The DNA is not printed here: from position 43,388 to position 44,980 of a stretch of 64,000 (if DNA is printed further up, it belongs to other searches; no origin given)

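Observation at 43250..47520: AT-rich defense island: Vsr + unknown coiled-coil/2-TM protein operon next to an m5C methyltransferase and an Eco29kI-like GIY-YIG nuclease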

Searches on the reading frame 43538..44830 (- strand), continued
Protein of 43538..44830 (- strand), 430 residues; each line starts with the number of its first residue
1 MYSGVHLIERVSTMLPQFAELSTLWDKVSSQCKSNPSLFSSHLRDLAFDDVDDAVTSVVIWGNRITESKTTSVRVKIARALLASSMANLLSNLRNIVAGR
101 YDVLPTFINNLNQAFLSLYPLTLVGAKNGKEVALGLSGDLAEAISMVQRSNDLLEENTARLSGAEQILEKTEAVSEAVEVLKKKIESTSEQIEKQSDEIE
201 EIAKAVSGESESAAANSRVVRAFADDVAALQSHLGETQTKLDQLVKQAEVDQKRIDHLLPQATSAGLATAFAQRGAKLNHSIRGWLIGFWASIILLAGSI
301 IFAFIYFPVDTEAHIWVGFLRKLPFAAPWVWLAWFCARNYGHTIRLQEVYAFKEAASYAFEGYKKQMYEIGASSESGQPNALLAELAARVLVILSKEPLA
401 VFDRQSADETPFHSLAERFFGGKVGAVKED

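Call 23: predict_structure(alignment_id=A2)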
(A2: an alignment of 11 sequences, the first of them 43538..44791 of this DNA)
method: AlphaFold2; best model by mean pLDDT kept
length: 417 residues; sequences in the alignment: 11
mean_pLDDT: 65.1   pTM: 0.32
mean pLDDT of the five models: 65.1, 64.2, 61.6, 60.5, 59.6
residues with pLDDT >= 90: 5; 70-90: 152; 50-70: 204; < 50: 56
segments of 3 or more residues with pLDDT < 50: 147-160, 245-250, 384-400, 408-417
pLDDT, mean of each block of 10 residues (from residue 1): 85 85 72 74 82 63 77 88 84 82 74 55 55 58 51 42 56 60 56 54 63 68 69 61 48 56 71 84 84 70 72 81 76 66 62 58 52 55 46 41 51 39
secondary structure, 60 per line:
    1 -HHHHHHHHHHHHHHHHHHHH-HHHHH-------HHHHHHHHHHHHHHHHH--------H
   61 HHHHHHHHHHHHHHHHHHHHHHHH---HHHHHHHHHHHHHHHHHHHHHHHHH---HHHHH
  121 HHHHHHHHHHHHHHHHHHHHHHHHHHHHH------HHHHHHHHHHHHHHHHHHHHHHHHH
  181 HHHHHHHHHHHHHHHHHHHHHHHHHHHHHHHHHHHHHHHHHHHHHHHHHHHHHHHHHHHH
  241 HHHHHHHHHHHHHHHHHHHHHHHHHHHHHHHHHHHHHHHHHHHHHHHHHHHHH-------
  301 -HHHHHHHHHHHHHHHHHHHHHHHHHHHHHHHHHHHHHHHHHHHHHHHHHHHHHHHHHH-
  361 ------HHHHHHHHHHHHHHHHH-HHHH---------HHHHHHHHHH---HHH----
elements in order: H2-21 H23-27 H35-51 H60-84 H88-112 H116-149 H156-293 H302-359 H367-383 H385-388 H398-407

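Call 24: search_protein_families(library=pfam, alignment_id=A3, max_evalue=0.001)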
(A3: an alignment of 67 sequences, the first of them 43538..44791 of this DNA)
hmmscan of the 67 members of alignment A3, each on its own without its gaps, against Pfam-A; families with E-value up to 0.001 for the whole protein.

A. member 1, window:43538-44791:- (417 aa): 1 family
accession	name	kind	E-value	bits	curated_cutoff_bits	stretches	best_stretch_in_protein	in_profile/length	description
PF05667.16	CCDC22_CC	-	0.00053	19.7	39.2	1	122-250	148-277/477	CCDC22 protein coiled-coil region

B. families by the number of members that match (of 67 scanned): 18 families
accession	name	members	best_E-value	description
PF10186.14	ATG14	2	0.00054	Vacuolar sorting 38 and autophagy-related subunit 14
PF07926.17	TPR_MLP1_2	1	4.1e-05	TPR/MLP1/MLP2-like protein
PF11221.13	Med21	1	5.3e-05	Subunit 21 of Mediator complex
PF05010.19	TACC_C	1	7.5e-05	Transforming acidic coiled-coil-containing protein (TACC), C-terminal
PF05701.16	WEMBL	1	0.00015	Weak chloroplast movement under blue light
PF04791.21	LMBR1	1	0.00019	LMBR1-like membrane protein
PF12308.13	Noelin-1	1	0.00021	Neurogenesis glycoprotein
PF06160.17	EzrA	1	0.00026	Septation ring formation regulator, EzrA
PF00261.25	Tropomyosin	1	0.00028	Tropomyosin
PF06156.18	YabA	1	0.00028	Initiation control protein YabA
PF11932.13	DUF3450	1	0.00036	Protein of unknown function (DUF3450)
PF05218.19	DUF713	1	0.00038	Protein of unknown function (DUF713)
PF00015.26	MCPsignal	1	0.00049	Methyl-accepting chemotaxis protein (MCP) signalling domain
PF14915.12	CCDC144C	1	0.0005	CCDC144C protein coiled-coil region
PF04108.17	ATG17_like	1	0.00052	Autophagy protein ATG17-like domain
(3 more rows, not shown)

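Call 25: search_protein_families(library=padloc, alignment_id=A3, max_evalue=0.00001)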
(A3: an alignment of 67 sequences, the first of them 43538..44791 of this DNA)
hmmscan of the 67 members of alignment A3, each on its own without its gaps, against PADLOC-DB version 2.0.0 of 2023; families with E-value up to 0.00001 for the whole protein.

A. member 1, window:43538-44791:- (417 aa): 0 families

B. families by the number of members that match (of 67 scanned): 7 families
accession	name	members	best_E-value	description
PDLC03859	LmuB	8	4.1e-07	-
PDLC00553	JetC2|JetC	3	7.7e-08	DUF3584 domain; MukB-like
PDLC00006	DruC1|DruC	3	3.2e-07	Unknown function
PDLC03865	LmuB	2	9.6e-07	-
PDLC00580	JetC3|JetC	2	2.2e-06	DUF3584 domain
PDLC00582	JetC3|JetC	1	1.5e-07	DUF3584 domain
PDLC02714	PbeC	1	4.9e-06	PbeC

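Call 28: search_dna_similar(query=window:43538-44791:-, collection=plasmids, mode=protein, max_evalue=0.001, max_rows=30)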
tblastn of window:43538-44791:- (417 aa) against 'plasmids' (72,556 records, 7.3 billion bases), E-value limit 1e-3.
Records with a match: 34; places in all: 34; records where one place covers at least 80% of the query: 0.
Best place of each record, by identity: <60% 34.
By first word of the organism name: Vibrio 11; Acinetobacter 9; Leptospira 5; Xanthomonas 3; Klebsiella 2; Agrobacterium 1; Escherichia 1; Citrobacter 1; Paraburkholderia 1.
By predicted mobility (MOB-suite, as given by PLSDB): non-mobilizable 16; mobilizable 11; conjugative 7.
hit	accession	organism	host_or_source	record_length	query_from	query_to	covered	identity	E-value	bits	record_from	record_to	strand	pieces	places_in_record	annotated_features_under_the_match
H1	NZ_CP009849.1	Vibrio parahaemolyticus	aquarium water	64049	161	362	48%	29.6%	4e-16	88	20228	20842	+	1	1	hypothetical protein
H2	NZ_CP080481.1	Vibrio parahaemolyticus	whole organism,shellfish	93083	161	362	48%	29.6%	4e-16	88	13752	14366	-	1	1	hypothetical protein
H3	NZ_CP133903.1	Vibrio parahaemolyticus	Penaeus vannamei,Diseased shrimp,shrimp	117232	161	362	48%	29.6%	4e-16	88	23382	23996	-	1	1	hypothetical protein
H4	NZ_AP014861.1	Vibrio parahaemolyticus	-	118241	161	362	48%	29.6%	4e-16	88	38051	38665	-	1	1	hypothetical protein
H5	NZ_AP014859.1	Vibrio parahaemolyticus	Penaeus vannamei,hepatopancrease of ...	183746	161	362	48%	29.6%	4e-16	88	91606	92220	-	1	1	hypothetical protein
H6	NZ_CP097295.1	Vibrio sp. J383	Atlantic salmon,Tissue sample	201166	153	362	50%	26.8%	9e-15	84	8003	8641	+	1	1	hypothetical protein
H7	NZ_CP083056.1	Klebsiella pneumoniae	Homo sapiens,rectal swab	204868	153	357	49%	24.4%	6e-9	66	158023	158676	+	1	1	hypothetical protein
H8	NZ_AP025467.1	Vibrio chagasii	-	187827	239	357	29%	35.2%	2e-13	80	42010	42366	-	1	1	hypothetical protein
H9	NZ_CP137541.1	Xanthomonas euvesicatoria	tomato,cell culture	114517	232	357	30%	33.1%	4e-6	57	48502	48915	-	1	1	hypothetical protein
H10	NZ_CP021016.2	Xanthomonas citri pv. phaseoli var. fuscans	Phaseolus vulgaris,cell culture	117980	232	357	30%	33.1%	4e-6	57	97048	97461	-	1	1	hypothetical protein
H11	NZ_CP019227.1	Xanthomonas oryzae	Oryza sativa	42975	232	357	30%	33.1%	5e-6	57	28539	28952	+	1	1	hypothetical protein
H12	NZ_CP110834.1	Agrobacterium sp. 13-2099-1-2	quaking aspen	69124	227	363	33%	28.2%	5e-9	66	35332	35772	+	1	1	hypothetical protein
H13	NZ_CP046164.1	Vibrio sp. THAF191c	pure culture,Surface of a polyethylene ...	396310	232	352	29%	30.1%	6e-7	59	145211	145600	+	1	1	hypothetical protein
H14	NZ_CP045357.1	Vibrio sp. THAF64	pure culture,Surface of a sandy ...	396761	232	352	29%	30.1%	6e-7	59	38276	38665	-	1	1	hypothetical protein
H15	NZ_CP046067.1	Vibrio sp. THAF191d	pure culture,Surface of a polyethylene ...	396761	232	352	29%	30.1%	6e-7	59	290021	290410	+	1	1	hypothetical protein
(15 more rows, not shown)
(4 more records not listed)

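Call 29: search_dna_similar(query=window:43538-44791:-, collection=phages, mode=protein, max_evalue=0.001, max_rows=30)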
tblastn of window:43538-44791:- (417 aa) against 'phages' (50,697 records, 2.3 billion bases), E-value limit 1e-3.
Records with a match: 1; places in all: 1; records where one place covers at least 80% of the query: 0.
Best place of each record, by identity: <60% 1.
By first word of the organism name: Providencia 1.
By host as written in the record: Providencia stuartii 1.
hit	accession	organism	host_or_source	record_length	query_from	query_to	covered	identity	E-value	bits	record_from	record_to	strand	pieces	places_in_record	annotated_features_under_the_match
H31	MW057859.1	Providencia phage PSTCR8lys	Providencia stuartii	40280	149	353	49%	23.0%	1e-8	63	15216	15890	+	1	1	hypothetical protein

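Call 30: find_related_loci(query=A2, collection=genome_contigs, flank=8000)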
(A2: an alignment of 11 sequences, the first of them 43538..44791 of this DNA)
Query A2 (417 aa) in genome_contigs; peptide patterns used: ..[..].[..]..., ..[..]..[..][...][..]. (x = any residue, [..] = any of these).
48 stretches matched a pattern; 16 encode a relative of the query (tblastn E <= 1e-3); 16 distinct loci.
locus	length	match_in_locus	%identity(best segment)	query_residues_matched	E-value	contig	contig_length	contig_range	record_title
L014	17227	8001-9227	29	4-415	4e-59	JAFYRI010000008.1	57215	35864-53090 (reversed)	MAG: Alphaproteobacteria bacterium isolate RGIG7351 Water_buffalos_Cecum-5__c59, whole genome shotgun sequence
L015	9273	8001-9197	30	4-399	2e-53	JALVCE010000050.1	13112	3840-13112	MAG: Chromatiales bacterium isolate 134-614_metabat1_scaf2bin.009 134-614_scaffold_2344_c1, whole genome shotgun sequenc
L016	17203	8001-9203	30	5-404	2e-53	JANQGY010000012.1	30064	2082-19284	MAG: bacterium isolate PL23b_bin.70 k99_1204920, whole genome shotgun sequence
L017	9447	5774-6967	29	4-402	3e-52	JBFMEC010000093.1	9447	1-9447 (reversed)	MAG: Nitrospirota bacterium isolate MAG235 MAG235_93, whole genome shotgun sequence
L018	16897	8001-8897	35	98-407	5e-50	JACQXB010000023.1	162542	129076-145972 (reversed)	MAG: Nitrospirae bacterium isolate NC_groundwater_1504_Pr4_B-0.1um_40_11 SR1-18-B1_scaffold_229887, whole genome shotgun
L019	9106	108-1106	34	77-410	6e-50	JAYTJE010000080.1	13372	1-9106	MAG: Nitrospirota bacterium isolate GFS_2908 GFS_2908_79, whole genome shotgun sequence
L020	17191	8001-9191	28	8-405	5e-47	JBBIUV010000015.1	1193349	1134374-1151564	MAG: Ignavibacteria bacterium isolate QH1S170213_bin_61 NODE_1_length_1193349_cov_9.78718, whole genome shotgun sequence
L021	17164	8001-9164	29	7-398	1e-45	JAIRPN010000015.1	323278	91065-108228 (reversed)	MAG: Verrucomicrobiales bacterium isolate Cf509_bin41 k119_2119427, whole genome shotgun sequence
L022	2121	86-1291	31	7-409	3e-44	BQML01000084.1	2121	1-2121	MAG: Bacteroidia bacterium HBSIN02 DNA, sequence084, whole genome shotgun sequence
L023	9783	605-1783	29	4-398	6e-43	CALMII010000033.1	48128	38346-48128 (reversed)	MAG TPA_asm: uncultured Steroidobacter sp. isolate SRR2107171_bin.15_CONCOCT_v1.1_MAG genome assembly, contig: ERZ794917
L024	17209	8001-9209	27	4-406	1e-39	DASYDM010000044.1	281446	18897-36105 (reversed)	MAG TPA_asm: Steroidobacteraceae bacterium isolate SMAG_U4959 k141_3569234, whole genome shotgun sequence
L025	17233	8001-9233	28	12-402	8e-30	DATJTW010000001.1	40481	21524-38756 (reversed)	MAG TPA_asm: Steroidobacteraceae bacterium isolate SMAG_U15030 k141_311265, whole genome shotgun sequence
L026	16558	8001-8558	39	217-404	2e-28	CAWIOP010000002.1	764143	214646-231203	MAG: uncultured Gammaproteobacteria bacterium isolate MFD01561.bin.2.37 genome assembly, contig: contig_18815, whole gen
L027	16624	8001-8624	35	187-402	4e-26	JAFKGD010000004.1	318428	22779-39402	MAG: Burkholderiales bacterium isolate SCN18_30_10_14_R3_P_68_190 SCN18_30_10_14_R3_P_scaffold_39, whole genome shotgun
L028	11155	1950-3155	30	7-409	2e-48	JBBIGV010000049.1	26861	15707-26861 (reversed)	MAG: Ignavibacteria bacterium isolate RVF170221_bin_1 NODE_1444_length_26861_cov_20.611803, whole genome shotgun sequenc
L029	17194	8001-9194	28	4-402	2e-50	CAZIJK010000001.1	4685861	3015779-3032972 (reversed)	MAG TPA_asm: uncultured Melioribacter sp. isolate SRP302447_co3_778 genome assembly, contig: NODE_1_length_4685861_cov_7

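Call 31: get_annotated_region(hit=H1, flank=7000)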
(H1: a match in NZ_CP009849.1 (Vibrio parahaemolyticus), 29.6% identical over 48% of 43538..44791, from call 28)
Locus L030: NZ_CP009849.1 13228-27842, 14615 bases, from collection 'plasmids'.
description: Vibrio parahaemolyticus strain FORC_004 plasmid pFORC4, complete sequence
organism: Vibrio parahaemolyticus (NCBI taxid 670)
taxonomy: Bacteria; Pseudomonadota; Gammaproteobacteria; Vibrionales; Vibrionaceae; Vibrio; Vibrio parahaemolyticus
host: -; source: aquarium water; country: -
typing (MOB-suite, as given by PLSDB): mobilizable; replicon rep_cluster_1486; relaxase MOBC
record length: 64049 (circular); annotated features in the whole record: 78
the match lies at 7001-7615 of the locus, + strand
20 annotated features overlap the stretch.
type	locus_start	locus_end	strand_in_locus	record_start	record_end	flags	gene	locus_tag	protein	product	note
CDS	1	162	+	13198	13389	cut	-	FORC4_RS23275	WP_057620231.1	hypothetical protein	-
CDS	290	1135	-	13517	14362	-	-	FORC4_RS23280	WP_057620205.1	hypothetical protein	-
CDS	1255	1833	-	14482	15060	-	-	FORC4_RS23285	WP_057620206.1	hypothetical protein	-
CDS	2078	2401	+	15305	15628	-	-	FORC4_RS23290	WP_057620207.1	hypothetical protein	-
CDS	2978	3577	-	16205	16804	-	-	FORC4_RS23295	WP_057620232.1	Vat family streptogramin A O-acetyltransferase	-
CDS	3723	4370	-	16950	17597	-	-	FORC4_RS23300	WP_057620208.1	recombinase family protein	GO:0006310 - DNA recombination [Evidence IEA]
CDS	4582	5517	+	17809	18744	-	-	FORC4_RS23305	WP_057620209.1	hypothetical protein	-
CDS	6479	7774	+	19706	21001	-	-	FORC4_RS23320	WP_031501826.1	hypothetical protein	-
CDS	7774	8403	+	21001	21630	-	-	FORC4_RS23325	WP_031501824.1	site-specific integrase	GO:0015074 - DNA integration [Evidence IEA]; GO:0006310 - DNA recombination [Evidence IEA]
CDS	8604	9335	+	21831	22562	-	-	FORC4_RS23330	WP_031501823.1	Abi family protein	-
CDS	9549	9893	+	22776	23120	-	-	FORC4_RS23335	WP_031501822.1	hypothetical protein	-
CDS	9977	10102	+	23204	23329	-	-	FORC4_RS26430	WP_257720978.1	hypothetical protein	-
CDS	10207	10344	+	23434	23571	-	-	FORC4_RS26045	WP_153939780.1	hypothetical protein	-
CDS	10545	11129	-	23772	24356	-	-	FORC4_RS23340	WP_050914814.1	DUF2913 family protein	-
CDS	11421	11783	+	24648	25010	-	-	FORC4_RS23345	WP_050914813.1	hypothetical protein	-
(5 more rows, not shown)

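Call 32: get_annotated_region(hit=H7, flank=7000)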
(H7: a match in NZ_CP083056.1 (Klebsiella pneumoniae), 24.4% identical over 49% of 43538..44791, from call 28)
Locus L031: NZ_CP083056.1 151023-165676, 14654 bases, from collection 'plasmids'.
description: Klebsiella pneumoniae strain 1613258639 plasmid p1-1613258639
organism: Klebsiella pneumoniae (NCBI taxid 573)
taxonomy: Bacteria; Pseudomonadota; Gammaproteobacteria; Enterobacterales; Enterobacteriaceae; Klebsiella; Klebsiella pneumoniae
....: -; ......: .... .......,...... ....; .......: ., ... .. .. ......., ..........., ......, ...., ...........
typing (MOB-suite, as given by PLSDB): conjugative; replicon IncFIB,IncFII,rep_cluster_1,rep_cluster_2183; relaxase MOBF,MOBF; mating-pair formation MPF_F
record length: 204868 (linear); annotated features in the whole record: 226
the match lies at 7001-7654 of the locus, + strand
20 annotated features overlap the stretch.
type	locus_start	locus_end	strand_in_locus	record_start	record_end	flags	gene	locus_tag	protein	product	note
CDS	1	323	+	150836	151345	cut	-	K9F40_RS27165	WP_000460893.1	phage regulatory CII family protein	-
CDS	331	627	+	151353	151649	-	-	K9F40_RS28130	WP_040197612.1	phage filamentation protein Fil family protein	-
CDS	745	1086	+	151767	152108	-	-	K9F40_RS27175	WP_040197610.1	DUF5347 domain-containing protein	-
CDS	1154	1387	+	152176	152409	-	-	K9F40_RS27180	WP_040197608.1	DUF2732 family protein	-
CDS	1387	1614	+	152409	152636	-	-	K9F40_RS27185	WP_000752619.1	TraR/DksA family transcriptional regulator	-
CDS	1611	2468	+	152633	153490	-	-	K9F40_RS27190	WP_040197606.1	DNA adenine methylase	-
CDS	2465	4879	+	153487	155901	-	-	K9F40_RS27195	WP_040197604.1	replication endonuclease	GO:0006260 - DNA replication [Evidence IEA]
CDS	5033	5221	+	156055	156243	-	-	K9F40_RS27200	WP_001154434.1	hypothetical protein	-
CDS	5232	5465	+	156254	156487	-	-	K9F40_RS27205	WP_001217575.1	DinI-like family protein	-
CDS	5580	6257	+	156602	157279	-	-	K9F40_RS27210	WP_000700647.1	hypothetical protein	-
CDS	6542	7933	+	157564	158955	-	-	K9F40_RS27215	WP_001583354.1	hypothetical protein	-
CDS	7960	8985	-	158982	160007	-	-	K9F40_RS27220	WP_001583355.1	phage portal protein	-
CDS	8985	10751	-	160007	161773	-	-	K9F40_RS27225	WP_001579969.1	terminase ATPase subunit family protein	-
CDS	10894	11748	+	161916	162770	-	-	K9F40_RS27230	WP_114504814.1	GPO family capsid scaffolding protein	-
CDS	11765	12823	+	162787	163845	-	-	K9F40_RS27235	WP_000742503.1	phage major capsid protein, P2 family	GO:0019069 - viral capsid assembly [Evidence IEA]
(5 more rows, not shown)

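Call 33: get_annotated_region(hit=H31, flank=7000)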
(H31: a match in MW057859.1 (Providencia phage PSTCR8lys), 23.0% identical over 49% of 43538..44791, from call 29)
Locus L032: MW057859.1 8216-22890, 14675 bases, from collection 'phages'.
description: Providencia phage PSTCR8lys, complete genome.
organism: Providencia phage PSTCR8lys (NCBI taxid 2783551)
taxonomy: Viruses; Duplodnaviria; Heunggongvirae; Uroviricota; Caudoviricetes
host: Providencia stuartii; source: sewage sample; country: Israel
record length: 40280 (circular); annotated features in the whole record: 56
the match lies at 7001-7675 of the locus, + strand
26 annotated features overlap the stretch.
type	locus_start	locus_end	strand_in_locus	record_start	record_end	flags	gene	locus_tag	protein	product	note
CDS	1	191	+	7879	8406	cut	-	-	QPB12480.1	hypothetical protein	-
CDS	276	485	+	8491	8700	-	-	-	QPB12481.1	hypothetical protein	-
CDS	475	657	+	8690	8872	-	-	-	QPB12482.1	hypothetical protein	-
CDS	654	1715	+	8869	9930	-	-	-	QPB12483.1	hypothetical protein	-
CDS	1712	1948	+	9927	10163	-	-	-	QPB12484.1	hypothetical protein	-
CDS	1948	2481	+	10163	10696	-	-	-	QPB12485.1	DNA N-6-adenine methyltransferase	-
CDS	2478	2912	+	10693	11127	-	-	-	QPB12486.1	hypothetical protein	-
CDS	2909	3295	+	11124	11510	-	-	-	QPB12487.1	hypothetical protein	-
CDS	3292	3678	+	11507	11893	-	-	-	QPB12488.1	hypothetical protein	-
CDS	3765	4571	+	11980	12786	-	-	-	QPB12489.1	hypothetical protein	-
CDS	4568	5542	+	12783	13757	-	-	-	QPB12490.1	hypothetical protein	-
CDS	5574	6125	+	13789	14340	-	-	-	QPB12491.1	hypothetical protein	-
CDS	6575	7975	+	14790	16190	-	-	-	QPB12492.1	hypothetical protein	-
CDS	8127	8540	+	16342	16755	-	-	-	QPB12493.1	hypothetical protein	-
CDS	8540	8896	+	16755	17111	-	-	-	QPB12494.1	hypothetical protein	-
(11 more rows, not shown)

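Call 34: search_protein_families(library=padloc, proteins=[L031:6542-7933:+, L031:5580-6257:+, L030:6479-7774:+, L032:6575-7975:+], max_evalue=0.001)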
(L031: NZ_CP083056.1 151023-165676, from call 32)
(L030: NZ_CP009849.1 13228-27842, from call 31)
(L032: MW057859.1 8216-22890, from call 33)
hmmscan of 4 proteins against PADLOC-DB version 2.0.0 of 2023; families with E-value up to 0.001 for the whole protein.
L031:6542-7933:+ (463 aa): 1 family
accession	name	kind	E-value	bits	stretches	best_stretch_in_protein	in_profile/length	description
PDLC00519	JetC1|JetC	-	0.00058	16.2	1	67-274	644-840/1097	DUF3584 domain; MukB-like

L031:5580-6257:+ (225 aa): 0 families

L030:6479-7774:+ (431 aa): 3 families
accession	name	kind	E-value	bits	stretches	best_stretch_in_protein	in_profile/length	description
PDLC00006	DruC1|DruC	-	0.00034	17.2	1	115-281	182-345/626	Unknown function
PDLC00551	JetC2|JetC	-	0.00046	16.1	1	113-264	805-952/1365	DUF3584 domain; MukB-like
PDLC00553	JetC2|JetC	-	0.001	15.1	0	124-242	864-982/1361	DUF3584 domain; MukB-like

L032:6575-7975:+ (466 aa): 1 family
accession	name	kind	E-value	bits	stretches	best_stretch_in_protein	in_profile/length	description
PDLC00637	ZorA2|ZorA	-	0.00087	16.2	1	138-262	261-384/420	MotA/ExbB/TolQ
